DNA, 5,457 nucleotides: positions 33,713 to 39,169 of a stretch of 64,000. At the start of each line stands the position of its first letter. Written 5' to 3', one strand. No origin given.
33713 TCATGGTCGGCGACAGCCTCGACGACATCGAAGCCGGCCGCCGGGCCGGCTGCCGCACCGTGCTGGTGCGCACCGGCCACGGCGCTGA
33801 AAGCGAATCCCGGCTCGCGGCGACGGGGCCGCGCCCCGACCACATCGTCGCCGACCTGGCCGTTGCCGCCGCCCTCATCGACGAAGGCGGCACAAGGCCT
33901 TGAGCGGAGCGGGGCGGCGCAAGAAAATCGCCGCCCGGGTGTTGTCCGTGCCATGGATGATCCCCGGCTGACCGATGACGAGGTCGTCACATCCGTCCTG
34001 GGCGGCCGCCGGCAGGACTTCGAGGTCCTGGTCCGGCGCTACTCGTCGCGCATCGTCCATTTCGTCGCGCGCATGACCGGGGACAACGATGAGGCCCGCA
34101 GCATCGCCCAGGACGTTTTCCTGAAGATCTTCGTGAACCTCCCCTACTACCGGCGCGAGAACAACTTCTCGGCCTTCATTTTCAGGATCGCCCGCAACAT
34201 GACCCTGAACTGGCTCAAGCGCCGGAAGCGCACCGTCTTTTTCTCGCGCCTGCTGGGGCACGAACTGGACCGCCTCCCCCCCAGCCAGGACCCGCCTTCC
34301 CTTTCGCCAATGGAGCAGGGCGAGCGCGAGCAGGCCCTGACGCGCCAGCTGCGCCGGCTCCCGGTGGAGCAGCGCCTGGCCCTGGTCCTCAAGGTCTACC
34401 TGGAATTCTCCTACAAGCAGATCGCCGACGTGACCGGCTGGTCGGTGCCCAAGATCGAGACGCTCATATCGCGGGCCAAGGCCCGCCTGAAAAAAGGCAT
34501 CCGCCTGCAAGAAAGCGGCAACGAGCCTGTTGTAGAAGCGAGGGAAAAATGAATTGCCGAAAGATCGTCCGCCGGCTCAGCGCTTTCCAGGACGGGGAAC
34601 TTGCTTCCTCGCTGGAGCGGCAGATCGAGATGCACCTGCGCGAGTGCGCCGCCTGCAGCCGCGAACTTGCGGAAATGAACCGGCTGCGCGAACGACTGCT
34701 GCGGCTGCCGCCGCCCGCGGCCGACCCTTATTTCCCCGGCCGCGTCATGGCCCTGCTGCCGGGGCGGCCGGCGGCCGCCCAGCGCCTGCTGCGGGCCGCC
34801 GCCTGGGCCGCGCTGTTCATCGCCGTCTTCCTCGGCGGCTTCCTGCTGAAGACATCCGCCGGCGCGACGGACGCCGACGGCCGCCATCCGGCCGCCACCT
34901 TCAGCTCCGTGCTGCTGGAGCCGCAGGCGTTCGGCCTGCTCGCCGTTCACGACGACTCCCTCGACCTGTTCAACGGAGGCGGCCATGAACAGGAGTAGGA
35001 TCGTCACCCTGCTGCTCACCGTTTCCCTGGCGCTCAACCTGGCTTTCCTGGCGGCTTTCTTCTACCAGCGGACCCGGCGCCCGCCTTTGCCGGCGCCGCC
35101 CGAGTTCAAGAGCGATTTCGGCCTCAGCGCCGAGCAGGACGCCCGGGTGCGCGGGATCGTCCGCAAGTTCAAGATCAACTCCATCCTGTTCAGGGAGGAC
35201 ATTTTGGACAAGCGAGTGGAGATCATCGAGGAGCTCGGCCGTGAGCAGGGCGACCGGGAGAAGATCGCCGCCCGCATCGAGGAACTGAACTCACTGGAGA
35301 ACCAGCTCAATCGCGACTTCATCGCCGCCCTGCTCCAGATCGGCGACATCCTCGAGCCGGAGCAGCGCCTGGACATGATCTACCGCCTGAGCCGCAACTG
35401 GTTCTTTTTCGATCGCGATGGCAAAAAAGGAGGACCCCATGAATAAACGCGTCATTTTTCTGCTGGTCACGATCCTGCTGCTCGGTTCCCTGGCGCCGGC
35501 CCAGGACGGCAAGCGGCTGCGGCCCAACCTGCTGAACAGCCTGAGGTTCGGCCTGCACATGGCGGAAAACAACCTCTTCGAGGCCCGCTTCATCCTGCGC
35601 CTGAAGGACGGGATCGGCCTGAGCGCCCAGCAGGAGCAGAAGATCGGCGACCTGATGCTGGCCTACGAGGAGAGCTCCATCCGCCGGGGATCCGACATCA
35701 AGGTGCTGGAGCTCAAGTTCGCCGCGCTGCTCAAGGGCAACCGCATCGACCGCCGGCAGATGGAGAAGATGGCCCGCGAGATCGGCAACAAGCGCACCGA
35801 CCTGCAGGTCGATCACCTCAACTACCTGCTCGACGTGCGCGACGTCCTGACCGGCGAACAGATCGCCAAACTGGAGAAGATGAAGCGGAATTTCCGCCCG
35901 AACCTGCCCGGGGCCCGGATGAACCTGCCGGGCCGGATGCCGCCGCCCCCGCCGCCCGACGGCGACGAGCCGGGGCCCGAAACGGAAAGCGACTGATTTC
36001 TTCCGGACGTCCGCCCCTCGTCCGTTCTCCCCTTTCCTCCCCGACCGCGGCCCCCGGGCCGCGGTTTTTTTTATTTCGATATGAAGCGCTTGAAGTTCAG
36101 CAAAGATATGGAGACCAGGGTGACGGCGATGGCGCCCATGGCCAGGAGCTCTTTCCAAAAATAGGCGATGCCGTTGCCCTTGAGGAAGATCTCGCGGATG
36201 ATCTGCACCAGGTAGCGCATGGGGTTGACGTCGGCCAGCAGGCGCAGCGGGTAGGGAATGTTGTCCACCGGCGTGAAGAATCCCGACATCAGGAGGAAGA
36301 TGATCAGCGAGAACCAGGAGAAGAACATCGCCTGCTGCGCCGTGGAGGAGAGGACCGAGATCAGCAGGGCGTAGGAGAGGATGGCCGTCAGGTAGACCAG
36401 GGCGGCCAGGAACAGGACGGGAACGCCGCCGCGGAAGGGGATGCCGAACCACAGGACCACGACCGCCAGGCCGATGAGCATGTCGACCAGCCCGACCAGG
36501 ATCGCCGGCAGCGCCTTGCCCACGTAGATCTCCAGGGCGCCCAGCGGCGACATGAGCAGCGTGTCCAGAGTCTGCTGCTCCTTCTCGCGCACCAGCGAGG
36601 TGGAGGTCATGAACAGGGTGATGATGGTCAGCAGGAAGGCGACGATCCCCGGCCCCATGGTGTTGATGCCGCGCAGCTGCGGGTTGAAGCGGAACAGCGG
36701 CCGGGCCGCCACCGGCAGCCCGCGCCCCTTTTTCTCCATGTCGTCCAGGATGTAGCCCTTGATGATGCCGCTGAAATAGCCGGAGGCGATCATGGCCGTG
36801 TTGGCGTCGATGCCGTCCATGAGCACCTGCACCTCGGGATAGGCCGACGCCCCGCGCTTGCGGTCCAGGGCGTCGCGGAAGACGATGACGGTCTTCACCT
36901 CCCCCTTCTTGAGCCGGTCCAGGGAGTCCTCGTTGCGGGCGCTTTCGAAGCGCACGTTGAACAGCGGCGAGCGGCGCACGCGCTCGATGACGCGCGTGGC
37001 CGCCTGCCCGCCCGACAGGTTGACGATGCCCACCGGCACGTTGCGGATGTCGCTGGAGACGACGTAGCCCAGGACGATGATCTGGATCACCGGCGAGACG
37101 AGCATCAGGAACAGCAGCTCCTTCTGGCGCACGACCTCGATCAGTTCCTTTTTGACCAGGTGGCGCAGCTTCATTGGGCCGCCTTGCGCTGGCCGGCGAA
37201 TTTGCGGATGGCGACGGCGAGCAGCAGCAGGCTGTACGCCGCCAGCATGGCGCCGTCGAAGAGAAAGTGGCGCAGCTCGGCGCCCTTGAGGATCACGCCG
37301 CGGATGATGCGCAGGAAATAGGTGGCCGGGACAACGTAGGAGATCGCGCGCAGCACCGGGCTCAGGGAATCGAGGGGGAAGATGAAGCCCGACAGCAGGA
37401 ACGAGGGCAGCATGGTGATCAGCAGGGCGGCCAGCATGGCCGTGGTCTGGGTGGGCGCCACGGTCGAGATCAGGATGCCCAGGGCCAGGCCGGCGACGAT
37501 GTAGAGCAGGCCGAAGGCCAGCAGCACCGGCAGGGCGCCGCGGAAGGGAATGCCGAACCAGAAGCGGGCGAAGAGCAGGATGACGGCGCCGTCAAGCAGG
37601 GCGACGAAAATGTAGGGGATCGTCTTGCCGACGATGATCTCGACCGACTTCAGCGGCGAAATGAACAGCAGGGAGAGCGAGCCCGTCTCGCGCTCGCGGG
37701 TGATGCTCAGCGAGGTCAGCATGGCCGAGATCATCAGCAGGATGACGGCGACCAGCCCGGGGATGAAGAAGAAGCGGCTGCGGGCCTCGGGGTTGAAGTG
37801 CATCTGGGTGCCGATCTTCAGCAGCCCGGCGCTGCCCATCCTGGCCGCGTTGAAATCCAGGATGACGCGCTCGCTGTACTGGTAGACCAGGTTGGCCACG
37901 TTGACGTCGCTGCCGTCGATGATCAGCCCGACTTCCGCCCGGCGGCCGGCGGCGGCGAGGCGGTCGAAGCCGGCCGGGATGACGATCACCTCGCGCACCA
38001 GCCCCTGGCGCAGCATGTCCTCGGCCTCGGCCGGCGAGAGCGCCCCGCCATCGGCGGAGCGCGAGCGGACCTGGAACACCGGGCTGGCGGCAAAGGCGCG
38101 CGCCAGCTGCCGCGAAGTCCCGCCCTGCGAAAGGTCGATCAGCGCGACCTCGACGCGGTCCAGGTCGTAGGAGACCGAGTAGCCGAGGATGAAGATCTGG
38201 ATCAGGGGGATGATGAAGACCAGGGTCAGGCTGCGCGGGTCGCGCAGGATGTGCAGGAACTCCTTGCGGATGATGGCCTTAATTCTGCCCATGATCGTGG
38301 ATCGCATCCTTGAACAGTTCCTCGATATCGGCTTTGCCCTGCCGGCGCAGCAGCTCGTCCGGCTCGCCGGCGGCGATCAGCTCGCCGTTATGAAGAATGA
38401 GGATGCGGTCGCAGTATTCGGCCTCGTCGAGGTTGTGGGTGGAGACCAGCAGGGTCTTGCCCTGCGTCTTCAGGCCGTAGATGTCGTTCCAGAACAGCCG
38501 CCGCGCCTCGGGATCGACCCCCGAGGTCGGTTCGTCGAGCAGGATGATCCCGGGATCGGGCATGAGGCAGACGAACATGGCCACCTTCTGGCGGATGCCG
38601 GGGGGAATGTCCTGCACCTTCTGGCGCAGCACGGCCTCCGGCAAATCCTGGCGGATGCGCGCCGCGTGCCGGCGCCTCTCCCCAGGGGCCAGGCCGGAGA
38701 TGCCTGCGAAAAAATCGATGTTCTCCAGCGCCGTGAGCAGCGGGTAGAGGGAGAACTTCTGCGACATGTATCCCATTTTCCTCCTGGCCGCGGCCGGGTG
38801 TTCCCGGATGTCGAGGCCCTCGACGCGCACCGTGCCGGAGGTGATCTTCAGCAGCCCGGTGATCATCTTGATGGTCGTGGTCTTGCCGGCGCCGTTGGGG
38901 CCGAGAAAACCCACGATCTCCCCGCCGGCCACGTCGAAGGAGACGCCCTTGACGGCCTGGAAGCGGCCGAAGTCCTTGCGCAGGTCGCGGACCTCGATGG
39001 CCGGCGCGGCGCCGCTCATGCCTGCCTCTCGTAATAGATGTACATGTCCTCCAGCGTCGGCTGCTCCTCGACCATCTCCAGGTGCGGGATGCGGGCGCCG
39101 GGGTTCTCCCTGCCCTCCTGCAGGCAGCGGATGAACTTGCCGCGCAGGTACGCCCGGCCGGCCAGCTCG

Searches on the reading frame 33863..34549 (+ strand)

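Call 57: search_protein_families(library=pfam, proteins=[window:33863-34549:+], max_evalue=0.00001)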
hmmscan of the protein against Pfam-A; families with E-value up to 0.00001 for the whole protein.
window:33863-34549:+ (229 aa): 2 families
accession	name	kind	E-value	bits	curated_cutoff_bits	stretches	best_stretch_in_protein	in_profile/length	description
PF08281.18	Sigma70_r4_2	-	3.3e-14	52.7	25.7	1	157-209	2-54/54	Sigma-70, region 4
PF04542.20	Sigma70_r2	-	2.5e-13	50.1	24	1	56-124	1-71/71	Sigma-70 region 2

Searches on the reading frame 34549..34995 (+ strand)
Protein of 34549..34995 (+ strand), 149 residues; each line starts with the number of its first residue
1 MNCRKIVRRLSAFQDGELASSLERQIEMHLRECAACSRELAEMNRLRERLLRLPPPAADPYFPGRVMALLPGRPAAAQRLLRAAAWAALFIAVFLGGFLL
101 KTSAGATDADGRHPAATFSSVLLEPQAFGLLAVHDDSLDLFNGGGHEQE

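Call 57: search_protein_families(library=pfam, proteins=[window:34549-34995:+], max_evalue=0.00001)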
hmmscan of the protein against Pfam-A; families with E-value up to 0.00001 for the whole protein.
window:34549-34995:+ (149 aa): 1 family
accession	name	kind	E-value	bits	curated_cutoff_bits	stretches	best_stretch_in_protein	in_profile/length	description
PF13490.11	zf-HC2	-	4.3e-10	39.9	22.2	1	3-36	1-34/35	Putative zinc-finger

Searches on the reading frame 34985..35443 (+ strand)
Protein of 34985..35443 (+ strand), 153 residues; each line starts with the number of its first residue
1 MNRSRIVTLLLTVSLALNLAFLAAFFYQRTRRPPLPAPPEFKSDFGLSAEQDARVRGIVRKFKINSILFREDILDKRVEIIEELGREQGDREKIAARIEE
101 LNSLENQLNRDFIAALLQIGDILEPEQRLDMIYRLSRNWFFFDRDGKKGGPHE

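Call 58: search_protein_families(library=pfam, proteins=[window:34985-35443:+], max_evalue=0.00001)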
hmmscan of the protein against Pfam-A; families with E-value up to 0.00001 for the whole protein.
window:34985-35443:+ (153 aa): 1 family
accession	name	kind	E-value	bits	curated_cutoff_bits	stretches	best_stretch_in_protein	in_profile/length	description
PF13801.11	Metal_resist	-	3.7e-13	50.2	29.2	1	13-128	1-123/125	Heavy-metal resistance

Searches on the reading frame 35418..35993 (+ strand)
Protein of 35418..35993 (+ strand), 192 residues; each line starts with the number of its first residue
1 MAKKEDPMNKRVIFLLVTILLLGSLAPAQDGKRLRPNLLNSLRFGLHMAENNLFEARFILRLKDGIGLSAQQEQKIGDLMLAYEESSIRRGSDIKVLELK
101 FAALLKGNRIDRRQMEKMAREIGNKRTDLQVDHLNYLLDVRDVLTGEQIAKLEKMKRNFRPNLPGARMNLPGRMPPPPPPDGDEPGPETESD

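Call 57: search_protein_families(library=pfam, proteins=[window:35418-35993:+], max_evalue=0.00001)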
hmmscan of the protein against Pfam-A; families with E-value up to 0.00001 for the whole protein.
window:35418-35993:+ (192 aa): 1 family
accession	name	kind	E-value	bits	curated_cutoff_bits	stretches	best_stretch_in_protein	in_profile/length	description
PF07813.17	LTXXQ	-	6.8e-06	27.2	24.3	0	59-154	6-98/100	LTXXQ motif family protein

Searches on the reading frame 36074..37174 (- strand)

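Call 58: search_protein_families(library=pfam, proteins=[window:36074-37174:-], max_evalue=0.00001)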
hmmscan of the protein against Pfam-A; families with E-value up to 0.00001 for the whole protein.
window:36074-37174:- (367 aa): 3 families
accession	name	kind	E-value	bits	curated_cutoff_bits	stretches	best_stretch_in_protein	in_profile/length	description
PF12698.13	ABC2_membrane_3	-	7.8e-43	147.3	31.6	1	18-359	1-347/347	ABC-2 family transporter protein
PF01061.29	ABC2_membrane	-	1.8e-31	109.8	26.9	1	158-331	51-211/211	ABC-2 type transporter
PF12679.13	ABC2_membrane_2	-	6.6e-19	68.7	27.2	1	6-363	3-280/283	ABC-2 family transporter protein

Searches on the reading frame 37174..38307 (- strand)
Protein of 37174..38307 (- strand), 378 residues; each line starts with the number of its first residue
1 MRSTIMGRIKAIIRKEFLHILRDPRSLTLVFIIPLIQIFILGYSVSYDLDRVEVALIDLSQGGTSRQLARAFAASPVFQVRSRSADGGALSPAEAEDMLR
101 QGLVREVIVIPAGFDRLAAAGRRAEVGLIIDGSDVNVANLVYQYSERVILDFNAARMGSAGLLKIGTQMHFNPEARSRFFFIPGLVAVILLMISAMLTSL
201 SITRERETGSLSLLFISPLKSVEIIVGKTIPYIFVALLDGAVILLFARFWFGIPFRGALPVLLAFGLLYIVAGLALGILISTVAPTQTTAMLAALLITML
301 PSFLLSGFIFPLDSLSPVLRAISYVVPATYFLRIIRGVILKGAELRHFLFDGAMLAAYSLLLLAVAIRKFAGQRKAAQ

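Call 58: search_protein_families(library=pfam, proteins=[window:37174-38307:-], max_evalue=0.00001)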
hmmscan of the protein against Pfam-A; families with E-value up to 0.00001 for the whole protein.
window:37174-38307:- (378 aa): 3 families
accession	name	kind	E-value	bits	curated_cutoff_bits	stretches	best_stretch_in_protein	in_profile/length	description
PF12698.13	ABC2_membrane_3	-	2.2e-46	159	31.6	1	27-367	4-346/347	ABC-2 family transporter protein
PF01061.29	ABC2_membrane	-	3.7e-27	95.7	26.9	1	178-339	47-210/211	ABC-2 type transporter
PF12679.13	ABC2_membrane_2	-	1.9e-16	60.6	27.2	1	11-365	2-269/283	ABC-2 family transporter protein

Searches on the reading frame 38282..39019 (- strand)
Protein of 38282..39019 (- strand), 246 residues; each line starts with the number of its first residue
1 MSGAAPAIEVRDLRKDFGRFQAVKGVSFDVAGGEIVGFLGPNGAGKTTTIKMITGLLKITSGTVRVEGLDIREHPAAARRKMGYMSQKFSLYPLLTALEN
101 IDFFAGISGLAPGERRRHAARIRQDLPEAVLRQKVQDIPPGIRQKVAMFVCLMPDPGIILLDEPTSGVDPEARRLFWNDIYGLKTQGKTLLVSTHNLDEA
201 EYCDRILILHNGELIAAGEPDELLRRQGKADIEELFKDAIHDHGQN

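Call 58: search_protein_families(library=pfam, proteins=[window:38282-39019:-], max_evalue=0.00001)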
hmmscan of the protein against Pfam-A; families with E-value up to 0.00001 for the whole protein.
window:38282-39019:- (246 aa): 2 families
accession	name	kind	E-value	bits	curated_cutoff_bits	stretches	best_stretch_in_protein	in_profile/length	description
PF00005.33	ABC_tran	-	3.2e-27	96.2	25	1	23-166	1-137/137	ABC transporter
PF13304.12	AAA_21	-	1.2e-09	39.1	27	0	150-196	253-299/304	AAA domain, putative AbiEii toxin, Type IV TA system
